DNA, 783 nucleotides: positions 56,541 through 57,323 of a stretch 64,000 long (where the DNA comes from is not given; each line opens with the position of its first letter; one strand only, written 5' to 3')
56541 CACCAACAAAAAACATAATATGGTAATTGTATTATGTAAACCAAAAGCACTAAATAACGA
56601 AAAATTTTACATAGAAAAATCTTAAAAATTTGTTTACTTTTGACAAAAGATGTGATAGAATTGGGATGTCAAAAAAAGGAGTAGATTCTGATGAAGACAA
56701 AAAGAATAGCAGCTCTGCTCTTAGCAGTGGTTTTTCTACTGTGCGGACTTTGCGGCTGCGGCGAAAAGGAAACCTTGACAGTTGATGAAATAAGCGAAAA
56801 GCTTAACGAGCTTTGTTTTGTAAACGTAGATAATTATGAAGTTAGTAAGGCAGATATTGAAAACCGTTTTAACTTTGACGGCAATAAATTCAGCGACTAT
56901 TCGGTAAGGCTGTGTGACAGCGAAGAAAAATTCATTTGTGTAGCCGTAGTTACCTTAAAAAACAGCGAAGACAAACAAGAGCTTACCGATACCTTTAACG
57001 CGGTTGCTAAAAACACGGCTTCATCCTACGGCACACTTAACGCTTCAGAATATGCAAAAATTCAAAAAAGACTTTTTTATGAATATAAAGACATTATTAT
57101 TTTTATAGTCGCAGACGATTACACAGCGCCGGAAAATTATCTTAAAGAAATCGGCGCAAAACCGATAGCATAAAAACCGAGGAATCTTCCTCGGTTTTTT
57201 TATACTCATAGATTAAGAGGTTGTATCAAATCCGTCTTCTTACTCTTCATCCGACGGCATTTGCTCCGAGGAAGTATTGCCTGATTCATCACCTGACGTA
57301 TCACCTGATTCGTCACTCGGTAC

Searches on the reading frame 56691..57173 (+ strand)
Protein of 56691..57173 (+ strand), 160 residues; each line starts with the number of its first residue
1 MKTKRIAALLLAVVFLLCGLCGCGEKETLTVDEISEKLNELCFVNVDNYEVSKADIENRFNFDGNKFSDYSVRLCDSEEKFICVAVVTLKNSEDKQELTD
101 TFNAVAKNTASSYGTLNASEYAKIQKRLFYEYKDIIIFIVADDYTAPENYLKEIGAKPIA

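Call 38: search_protein_families(library=pfam, proteins=[window:56691-57173:+], max_evalue=0.001)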
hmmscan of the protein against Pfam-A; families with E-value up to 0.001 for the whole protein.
window:56691-57173:+ (160 aa): 1 family
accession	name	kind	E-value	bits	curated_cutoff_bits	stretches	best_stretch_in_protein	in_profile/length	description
PF14270.11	DUF4358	-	1.7e-07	31.9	25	1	48-140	9-101/102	Domain of unknown function (DUF4358)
